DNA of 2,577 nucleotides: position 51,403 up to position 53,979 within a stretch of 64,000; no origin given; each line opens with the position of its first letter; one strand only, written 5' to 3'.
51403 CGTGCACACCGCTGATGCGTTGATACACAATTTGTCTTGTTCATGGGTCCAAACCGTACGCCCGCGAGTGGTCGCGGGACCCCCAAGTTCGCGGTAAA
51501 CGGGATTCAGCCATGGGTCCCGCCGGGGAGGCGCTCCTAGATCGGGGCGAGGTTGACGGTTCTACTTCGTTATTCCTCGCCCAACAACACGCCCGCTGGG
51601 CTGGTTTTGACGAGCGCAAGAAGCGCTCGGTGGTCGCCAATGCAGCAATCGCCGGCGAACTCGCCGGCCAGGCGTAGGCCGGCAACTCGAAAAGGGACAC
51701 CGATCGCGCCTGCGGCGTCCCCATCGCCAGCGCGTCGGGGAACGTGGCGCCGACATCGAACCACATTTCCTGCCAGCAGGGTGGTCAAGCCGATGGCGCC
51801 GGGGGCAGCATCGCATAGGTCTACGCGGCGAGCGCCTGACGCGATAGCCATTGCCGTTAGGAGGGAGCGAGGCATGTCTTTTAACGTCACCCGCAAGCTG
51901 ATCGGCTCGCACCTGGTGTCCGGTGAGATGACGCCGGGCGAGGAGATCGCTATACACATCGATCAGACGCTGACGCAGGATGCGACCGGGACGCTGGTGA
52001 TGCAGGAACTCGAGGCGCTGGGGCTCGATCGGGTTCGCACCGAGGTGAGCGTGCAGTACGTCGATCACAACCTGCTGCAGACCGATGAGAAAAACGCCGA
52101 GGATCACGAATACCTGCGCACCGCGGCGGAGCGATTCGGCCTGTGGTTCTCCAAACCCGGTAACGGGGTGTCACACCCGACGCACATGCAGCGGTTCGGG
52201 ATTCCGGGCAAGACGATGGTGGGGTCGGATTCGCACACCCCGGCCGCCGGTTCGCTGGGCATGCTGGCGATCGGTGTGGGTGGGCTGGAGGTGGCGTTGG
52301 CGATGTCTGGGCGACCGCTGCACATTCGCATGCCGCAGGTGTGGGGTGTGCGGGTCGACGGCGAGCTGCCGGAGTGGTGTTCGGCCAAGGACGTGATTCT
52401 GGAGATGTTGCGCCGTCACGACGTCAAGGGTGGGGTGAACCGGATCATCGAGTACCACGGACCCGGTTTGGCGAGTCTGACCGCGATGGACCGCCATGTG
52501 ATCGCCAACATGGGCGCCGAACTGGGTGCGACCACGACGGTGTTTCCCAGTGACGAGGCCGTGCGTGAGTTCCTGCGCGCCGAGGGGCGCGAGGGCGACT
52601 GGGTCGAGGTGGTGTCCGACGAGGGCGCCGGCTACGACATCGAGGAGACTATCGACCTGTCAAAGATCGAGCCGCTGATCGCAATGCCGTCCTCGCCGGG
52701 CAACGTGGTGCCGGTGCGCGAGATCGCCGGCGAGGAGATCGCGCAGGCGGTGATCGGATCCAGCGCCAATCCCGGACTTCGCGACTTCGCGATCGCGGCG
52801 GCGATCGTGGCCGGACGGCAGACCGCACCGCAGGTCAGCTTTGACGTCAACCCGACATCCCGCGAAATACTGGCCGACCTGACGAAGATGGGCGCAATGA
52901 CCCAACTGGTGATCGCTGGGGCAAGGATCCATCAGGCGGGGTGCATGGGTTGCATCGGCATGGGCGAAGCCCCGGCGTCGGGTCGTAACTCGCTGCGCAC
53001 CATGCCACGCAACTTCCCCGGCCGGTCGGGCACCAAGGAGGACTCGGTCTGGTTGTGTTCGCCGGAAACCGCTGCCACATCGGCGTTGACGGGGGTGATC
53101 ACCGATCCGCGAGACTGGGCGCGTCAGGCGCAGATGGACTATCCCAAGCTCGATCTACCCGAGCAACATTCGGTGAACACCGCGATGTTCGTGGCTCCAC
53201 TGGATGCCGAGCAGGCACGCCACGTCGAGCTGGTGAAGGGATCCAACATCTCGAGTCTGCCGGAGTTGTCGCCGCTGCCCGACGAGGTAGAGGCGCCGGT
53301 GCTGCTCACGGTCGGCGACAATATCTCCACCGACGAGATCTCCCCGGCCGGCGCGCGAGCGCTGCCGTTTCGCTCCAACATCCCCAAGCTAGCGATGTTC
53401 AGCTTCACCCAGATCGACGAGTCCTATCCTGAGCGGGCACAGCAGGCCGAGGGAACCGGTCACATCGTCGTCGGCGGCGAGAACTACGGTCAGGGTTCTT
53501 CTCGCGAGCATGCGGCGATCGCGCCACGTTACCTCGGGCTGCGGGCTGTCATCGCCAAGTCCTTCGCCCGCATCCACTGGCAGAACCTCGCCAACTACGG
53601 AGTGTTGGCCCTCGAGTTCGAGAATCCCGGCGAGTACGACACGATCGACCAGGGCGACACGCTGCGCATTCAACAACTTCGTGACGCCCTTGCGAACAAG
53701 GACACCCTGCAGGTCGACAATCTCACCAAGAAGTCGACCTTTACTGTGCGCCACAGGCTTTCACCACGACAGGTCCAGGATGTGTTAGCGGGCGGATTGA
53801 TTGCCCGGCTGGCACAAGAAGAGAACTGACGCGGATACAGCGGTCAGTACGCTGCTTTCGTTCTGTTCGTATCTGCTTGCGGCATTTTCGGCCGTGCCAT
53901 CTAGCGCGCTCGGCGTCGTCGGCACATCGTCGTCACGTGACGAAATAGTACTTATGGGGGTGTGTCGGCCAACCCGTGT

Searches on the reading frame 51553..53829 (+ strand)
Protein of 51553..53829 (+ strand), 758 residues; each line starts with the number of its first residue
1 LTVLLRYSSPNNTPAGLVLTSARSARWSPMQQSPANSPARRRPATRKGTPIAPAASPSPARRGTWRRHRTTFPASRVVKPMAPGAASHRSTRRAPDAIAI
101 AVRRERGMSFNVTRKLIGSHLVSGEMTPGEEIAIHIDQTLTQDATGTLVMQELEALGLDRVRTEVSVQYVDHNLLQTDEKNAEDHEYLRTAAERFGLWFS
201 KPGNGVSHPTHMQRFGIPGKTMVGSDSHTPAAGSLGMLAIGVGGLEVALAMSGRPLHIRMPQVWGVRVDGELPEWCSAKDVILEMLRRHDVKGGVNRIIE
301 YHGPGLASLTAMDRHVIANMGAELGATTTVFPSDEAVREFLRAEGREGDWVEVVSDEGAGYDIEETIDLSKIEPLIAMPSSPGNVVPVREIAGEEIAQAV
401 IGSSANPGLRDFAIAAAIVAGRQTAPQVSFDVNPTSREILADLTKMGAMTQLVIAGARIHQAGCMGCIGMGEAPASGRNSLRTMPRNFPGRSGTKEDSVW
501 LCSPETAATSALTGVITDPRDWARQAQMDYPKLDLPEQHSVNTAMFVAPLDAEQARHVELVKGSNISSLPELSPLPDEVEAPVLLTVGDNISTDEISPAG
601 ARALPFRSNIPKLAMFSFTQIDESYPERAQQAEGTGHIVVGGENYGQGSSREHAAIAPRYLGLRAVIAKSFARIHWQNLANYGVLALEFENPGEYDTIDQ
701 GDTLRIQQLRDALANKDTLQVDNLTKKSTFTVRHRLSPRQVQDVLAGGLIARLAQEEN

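Call 24: search_protein_families(library=pfam, proteins=[window:51553-53829:+], max_evalue=0.01)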
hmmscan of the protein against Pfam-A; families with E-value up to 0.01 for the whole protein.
window:51553-53829:+ (758 aa): 3 families
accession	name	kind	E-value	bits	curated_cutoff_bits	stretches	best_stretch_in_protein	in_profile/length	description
PF00330.25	Aconitase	-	5.7e-92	309.5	28.7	2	117-391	4-306/463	Aconitase family (aconitate hydratase)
PF00694.25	Aconitase_C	-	7.8e-23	81.7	22.8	1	631-691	70-130/131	Aconitase C-terminal domain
PF06434.19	Aconitase_2_N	-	0.0025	17.9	27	0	586-655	5-73/204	Aconitate hydratase 2 N-terminus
